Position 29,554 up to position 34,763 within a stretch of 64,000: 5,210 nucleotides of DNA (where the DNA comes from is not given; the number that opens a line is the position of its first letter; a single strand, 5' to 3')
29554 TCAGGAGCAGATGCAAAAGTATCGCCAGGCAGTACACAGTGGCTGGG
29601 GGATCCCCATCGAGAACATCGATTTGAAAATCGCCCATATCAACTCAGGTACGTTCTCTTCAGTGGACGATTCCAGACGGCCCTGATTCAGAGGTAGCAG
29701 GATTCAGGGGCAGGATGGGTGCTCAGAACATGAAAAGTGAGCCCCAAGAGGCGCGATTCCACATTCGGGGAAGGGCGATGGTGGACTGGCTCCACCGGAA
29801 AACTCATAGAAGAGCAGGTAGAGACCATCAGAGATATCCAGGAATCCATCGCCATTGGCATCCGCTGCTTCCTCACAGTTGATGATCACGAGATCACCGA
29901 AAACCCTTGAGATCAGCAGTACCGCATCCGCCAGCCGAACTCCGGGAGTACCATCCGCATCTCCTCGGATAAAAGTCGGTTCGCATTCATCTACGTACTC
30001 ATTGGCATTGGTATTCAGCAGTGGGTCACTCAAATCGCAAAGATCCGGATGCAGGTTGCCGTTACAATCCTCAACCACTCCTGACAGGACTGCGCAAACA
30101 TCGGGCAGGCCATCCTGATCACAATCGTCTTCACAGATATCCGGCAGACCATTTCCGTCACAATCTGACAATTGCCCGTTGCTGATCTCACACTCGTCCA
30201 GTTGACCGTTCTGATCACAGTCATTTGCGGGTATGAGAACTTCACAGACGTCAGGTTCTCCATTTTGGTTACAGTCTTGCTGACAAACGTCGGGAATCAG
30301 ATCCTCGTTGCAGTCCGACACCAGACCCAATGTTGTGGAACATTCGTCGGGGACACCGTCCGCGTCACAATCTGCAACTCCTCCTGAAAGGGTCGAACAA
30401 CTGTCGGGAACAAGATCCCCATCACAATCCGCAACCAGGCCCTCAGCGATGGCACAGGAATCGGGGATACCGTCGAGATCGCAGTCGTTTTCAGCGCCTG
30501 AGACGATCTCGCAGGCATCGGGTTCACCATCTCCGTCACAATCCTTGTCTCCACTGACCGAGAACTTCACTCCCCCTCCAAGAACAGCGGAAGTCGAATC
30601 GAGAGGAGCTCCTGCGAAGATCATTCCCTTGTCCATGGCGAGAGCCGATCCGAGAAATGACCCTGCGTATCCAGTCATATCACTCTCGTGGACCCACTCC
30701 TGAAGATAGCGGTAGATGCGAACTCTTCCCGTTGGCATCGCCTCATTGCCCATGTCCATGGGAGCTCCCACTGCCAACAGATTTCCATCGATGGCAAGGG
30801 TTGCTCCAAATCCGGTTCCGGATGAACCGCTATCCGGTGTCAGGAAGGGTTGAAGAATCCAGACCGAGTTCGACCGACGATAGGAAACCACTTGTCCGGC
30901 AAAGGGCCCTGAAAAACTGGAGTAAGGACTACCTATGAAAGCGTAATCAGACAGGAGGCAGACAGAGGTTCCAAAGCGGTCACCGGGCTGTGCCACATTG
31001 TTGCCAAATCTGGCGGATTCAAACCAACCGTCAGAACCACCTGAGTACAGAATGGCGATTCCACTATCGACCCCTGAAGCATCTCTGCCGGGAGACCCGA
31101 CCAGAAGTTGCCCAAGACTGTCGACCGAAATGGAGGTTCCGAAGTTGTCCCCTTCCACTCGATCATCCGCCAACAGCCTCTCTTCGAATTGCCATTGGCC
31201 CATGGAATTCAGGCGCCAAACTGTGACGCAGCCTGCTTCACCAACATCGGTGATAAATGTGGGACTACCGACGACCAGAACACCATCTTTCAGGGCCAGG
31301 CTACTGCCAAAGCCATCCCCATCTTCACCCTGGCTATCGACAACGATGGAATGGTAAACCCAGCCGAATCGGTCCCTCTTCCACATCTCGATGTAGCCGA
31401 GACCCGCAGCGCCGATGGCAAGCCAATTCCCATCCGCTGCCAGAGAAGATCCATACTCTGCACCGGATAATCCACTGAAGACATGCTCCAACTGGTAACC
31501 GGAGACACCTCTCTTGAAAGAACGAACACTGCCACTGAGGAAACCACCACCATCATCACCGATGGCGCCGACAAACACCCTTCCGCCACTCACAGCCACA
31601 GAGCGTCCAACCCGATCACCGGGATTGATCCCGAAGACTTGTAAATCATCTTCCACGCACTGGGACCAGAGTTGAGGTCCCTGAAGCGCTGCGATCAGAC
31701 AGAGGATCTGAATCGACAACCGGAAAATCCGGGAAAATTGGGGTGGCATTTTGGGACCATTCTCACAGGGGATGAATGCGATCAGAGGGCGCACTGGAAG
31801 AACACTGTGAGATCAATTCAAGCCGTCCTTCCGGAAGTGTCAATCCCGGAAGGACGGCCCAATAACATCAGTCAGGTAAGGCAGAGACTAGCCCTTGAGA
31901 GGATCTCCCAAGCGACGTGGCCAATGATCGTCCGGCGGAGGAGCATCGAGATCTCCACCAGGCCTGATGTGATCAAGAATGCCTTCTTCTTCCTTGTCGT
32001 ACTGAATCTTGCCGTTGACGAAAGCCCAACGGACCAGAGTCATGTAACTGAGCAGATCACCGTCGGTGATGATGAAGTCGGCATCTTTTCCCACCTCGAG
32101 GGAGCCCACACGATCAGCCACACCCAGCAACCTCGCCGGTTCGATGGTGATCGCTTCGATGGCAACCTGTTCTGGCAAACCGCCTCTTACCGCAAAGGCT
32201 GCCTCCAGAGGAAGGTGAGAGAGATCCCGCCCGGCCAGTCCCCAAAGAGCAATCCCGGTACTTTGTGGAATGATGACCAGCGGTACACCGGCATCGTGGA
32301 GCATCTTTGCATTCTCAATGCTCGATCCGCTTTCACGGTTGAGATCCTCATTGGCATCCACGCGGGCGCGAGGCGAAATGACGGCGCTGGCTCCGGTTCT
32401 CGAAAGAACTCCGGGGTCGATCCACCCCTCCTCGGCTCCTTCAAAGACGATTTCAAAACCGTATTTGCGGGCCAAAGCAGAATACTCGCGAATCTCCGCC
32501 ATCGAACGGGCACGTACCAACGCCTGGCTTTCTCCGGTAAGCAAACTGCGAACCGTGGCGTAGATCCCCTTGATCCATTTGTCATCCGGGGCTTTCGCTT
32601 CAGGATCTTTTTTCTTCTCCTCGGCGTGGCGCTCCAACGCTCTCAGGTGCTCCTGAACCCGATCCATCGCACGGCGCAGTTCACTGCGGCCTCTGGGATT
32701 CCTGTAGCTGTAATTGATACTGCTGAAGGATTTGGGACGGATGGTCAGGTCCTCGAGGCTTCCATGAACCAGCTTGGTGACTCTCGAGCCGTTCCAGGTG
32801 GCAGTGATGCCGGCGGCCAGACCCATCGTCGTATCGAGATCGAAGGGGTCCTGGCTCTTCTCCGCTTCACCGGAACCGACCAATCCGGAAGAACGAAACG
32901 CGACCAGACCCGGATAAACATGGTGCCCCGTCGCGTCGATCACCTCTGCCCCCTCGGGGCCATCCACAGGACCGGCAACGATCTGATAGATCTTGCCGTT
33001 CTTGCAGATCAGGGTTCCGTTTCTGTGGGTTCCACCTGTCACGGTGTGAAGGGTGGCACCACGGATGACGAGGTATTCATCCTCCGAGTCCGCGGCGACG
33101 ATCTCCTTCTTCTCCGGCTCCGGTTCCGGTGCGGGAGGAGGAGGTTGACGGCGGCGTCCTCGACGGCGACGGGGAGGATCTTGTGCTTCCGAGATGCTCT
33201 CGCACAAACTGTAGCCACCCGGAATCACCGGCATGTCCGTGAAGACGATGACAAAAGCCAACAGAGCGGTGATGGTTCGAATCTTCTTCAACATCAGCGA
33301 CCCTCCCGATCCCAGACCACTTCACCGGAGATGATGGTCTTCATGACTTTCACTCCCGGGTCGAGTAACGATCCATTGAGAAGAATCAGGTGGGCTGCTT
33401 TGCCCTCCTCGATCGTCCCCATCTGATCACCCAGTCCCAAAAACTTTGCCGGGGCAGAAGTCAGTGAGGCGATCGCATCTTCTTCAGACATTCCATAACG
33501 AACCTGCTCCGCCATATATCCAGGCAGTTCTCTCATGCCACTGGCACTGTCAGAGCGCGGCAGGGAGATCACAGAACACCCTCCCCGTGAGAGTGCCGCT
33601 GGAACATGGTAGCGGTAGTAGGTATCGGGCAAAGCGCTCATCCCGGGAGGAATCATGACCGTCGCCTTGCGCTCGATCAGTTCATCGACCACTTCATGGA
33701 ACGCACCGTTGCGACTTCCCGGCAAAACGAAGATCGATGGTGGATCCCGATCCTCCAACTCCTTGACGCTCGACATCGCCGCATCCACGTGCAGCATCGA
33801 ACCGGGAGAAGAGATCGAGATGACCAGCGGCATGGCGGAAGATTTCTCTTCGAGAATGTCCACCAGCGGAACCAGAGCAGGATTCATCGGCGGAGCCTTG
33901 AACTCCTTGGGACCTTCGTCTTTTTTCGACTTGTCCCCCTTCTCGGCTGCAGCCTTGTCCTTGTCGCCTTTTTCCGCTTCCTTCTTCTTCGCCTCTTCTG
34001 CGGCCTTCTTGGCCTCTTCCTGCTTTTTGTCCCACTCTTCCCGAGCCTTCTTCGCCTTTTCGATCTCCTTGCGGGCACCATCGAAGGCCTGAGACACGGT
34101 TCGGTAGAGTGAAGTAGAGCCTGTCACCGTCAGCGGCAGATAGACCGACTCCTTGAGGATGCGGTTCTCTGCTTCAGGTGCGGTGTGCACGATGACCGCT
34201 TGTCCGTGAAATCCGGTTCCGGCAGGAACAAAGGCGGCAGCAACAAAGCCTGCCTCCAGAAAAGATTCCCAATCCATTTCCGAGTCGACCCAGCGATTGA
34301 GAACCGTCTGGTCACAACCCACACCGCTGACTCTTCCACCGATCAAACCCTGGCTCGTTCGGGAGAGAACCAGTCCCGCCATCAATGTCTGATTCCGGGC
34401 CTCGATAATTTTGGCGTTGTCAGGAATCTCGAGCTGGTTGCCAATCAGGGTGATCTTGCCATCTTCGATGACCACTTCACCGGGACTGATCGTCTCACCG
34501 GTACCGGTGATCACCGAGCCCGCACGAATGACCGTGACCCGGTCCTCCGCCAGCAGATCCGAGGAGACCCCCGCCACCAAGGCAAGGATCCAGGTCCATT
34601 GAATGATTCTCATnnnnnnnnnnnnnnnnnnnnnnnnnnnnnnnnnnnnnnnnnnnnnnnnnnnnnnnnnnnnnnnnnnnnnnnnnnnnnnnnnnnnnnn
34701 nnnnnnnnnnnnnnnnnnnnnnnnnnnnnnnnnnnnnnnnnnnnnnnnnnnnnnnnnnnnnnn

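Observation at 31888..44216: Operon of eight translationally coupled, secreted amidohydrolase-fold paralogs, seven with a degenerate metal site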

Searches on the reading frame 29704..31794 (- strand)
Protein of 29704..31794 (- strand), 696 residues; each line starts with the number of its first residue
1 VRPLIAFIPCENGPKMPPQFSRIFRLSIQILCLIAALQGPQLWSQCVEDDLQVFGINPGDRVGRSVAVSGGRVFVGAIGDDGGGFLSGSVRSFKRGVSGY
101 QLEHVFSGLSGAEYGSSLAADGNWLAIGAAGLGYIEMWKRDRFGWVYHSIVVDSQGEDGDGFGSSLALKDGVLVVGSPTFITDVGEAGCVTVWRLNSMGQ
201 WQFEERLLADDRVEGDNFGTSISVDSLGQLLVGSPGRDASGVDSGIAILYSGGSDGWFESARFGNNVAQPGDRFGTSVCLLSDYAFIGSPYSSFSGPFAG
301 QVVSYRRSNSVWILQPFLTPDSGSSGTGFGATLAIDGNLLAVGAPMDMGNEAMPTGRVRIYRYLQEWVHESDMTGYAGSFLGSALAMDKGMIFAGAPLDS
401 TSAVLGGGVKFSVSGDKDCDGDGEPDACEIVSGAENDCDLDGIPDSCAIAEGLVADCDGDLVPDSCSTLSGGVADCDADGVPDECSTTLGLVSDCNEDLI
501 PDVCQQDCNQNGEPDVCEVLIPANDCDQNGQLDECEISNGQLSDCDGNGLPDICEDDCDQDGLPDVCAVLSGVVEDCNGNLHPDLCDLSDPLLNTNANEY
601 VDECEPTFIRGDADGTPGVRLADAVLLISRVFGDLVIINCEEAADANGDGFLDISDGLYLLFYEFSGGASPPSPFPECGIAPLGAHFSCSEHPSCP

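Call 59: search_protein_families(library=pfam, proteins=[window:29704-31794:-], max_evalue=0.00001)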
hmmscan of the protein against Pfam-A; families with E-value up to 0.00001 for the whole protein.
window:29704-31794:- (696 aa): 1 family
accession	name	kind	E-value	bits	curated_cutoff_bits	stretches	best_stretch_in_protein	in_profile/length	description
PF14312.12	FG-GAP_2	-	6.4e-30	103.5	23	1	201-247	1-46/49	FG-GAP repeat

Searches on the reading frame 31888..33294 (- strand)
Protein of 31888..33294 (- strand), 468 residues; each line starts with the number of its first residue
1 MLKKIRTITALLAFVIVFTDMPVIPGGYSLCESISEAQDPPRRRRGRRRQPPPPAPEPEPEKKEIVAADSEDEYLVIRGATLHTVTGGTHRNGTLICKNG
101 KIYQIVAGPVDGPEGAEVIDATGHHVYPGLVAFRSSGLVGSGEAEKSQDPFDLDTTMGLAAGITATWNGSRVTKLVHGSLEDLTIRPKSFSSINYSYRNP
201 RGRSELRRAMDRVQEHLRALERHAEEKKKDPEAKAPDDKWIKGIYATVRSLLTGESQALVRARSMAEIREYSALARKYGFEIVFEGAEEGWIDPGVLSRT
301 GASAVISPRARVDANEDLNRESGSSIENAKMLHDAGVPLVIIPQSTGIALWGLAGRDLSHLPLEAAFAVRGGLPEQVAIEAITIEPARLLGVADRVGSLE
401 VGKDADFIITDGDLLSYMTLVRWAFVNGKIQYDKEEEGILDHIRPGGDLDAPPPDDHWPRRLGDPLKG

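Call 4: search_protein_families(library=pfam, proteins=[window:31888-33294:-], max_evalue=0.1)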
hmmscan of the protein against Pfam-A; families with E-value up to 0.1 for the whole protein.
window:31888-33294:- (468 aa): 2 families
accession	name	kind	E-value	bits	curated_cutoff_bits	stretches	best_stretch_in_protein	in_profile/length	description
PF01979.26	Amidohydro_1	-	9.4e-13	48.5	25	1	310-428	216-324/345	Amidohydrolase family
PF07969.17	Amidohydro_3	-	9.2e-09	35.7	29.7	1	377-416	411-450/472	Amidohydrolase family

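Call 5: search_protein_families(library=ncbifam, proteins=[window:31888-33294:-], max_evalue=0.1)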
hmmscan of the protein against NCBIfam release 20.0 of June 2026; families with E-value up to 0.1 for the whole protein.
window:31888-33294:- (468 aa): 51 families (the best 25 are shown)
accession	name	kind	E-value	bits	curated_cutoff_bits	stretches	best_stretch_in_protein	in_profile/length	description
NF006056.0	PRK08204.1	subfamily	4.8e-11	42.1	391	1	372-413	341-382/449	hypothetical protein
NF011990.0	PRK15446.2-6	subfamily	8.8e-09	34.5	233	1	375-435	328-386/390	alpha-D-ribose 1-methylphosphonate 5-triphosphate diphosphatase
NF005791.0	PRK07627.1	equivalog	4.3e-08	32.5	442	2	360-413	332-383/425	dihydroorotase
TIGR03178.1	allantoinase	equivalog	6.3e-08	31.9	357.85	2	367-412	341-385/441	allantoinase AllB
NF006689.0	PRK09237.1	equivalog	8.7e-08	31.1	371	2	75-131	5-60/383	amidohydrolase/deacetylase family metallohydrolase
NF011989.0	PRK15446.2-5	equivalog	1.6e-07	30.5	565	2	89-140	17-66/385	alpha-D-ribose 1-methylphosphonate 5-triphosphate diphosphatase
NF051886.1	XaaProDiPepCaul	equivalog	2.5e-07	30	500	1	333-420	304-383/398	Xaa-Pro dipeptidase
NF004839.0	PRK06189.1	equivalog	4.5e-07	28.8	631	2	75-132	5-58/451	allantoinase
TIGR00221.1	nagA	equivalog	6.7e-07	28.6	225.65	1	378-422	334-378/380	N-acetylglucosamine-6-phosphate deacetylase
TIGR01224.1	hutI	equivalog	9.3e-07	28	298.15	1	375-413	316-354/377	imidazolonepropionase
NF011987.0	PRK15446.2-3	subfamily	1.1e-06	27.7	253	1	377-435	331-387/395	alpha-D-ribose 1-methylphosphonate 5-triphosphate diphosphatase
NF009941.0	PRK13404.1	subfamily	1.3e-06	27.4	647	2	376-413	368-405/478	dihydropyrimidinase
NF005211.0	PRK06687.1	equivalog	1.4e-06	27.4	703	1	375-410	336-371/419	TRZ/ATZ family protein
NF006055.0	PRK08203.1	equivalog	2e-06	26.7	532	1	73-131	5-65/455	8-oxoguanine deaminase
TIGR00857.1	pyrC_multi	subfamily_domain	4.6e-06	25.9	279.05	1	361-411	319-368/412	dihydroorotase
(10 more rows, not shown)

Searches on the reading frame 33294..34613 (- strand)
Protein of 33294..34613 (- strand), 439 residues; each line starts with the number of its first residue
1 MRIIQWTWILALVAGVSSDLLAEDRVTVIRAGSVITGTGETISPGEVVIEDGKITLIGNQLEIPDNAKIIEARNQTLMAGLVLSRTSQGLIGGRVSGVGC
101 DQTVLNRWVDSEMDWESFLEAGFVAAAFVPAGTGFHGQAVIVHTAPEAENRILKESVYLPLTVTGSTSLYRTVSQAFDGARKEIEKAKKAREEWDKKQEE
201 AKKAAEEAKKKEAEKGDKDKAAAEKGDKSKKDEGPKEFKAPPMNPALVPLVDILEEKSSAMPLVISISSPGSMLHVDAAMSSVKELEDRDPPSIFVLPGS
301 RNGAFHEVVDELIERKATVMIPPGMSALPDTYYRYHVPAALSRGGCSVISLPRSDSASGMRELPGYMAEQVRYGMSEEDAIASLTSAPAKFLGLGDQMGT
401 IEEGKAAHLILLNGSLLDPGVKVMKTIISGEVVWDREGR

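Call 4: search_protein_families(library=pfam, proteins=[window:33294-34613:-], max_evalue=0.1)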
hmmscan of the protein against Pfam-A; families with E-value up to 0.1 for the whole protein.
window:33294-34613:- (439 aa): 4 families
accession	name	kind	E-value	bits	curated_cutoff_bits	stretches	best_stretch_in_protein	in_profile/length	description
PF01979.26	Amidohydro_1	-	3.6e-12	46.6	25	1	299-433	195-345/345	Amidohydrolase family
PF07969.17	Amidohydro_3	-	1.6e-07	31.7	29.7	1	376-433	408-471/472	Amidohydrolase family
PF12569.14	NatA_aux_su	-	0.022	14.1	33.3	1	179-257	395-474/515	N-terminal acetyltransferase A, auxiliary subunit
PF11035.13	SNAPC2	-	0.024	15.2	25.5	1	196-255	268-326/334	Small nuclear RNA activating complex (SNAPc), subunit 2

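Call 5: search_protein_families(library=ncbifam, proteins=[window:33294-34613:-], max_evalue=0.1)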
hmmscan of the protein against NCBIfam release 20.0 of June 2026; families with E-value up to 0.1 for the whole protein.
window:33294-34613:- (439 aa): 41 families (the best 25 are shown)
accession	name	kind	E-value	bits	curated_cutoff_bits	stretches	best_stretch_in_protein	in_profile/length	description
NF051886.1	XaaProDiPepCaul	equivalog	2.2e-09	36.8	500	2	368-417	329-378/398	Xaa-Pro dipeptidase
NF011990.0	PRK15446.2-6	subfamily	2.2e-09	36.5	233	1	378-437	329-386/390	alpha-D-ribose 1-methylphosphonate 5-triphosphate diphosphatase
NF006689.0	PRK09237.1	equivalog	3.2e-09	35.8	371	2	358-413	282-336/383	amidohydrolase/deacetylase family metallohydrolase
TIGR00221.1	nagA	equivalog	2.1e-08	33.5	225.65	2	371-430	324-379/380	N-acetylglucosamine-6-phosphate deacetylase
NF005557.0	PRK07228.1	equivalog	3.5e-08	32.6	522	1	27-85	4-62/445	5'-deoxyadenosine deaminase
NF006056.0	PRK08204.1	subfamily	1.1e-07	31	391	2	27-82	5-61/449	hypothetical protein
NF004701.0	PRK06038.1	equivalog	2e-07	30.1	609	1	28-111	7-86/432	N-ethylammeline chlorohydrolase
TIGR01224.1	hutI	equivalog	6.3e-07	28.5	298.15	1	373-414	312-353/377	imidazolonepropionase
TIGR00857.1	pyrC_multi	subfamily_domain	4.1e-06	26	279.05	1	363-412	318-367/412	dihydroorotase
TIGR02033.1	D-hydantoinase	equivalog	8e-05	21.7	393.25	1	28-84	2-56/454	dihydropyrimidinase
NF009060.0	PRK12394.1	equivalog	0.00012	21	442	1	359-410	285-336/381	metallo-dependent hydrolase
NF004839.0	PRK06189.1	equivalog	0.00012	20.9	631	0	28-82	6-57/451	allantoinase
NF002668.0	PRK02382.1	equivalog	0.00023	20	452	0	45-82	14-51/436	dihydroorotase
NF008371.0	PRK11170.1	equivalog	0.00035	19.6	483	1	374-433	325-379/382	N-acetylglucosamine-6-phosphate deacetylase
NF005751.0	PRK07575.1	equivalog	0.00038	19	529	1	27-82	5-59/440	dihydroorotase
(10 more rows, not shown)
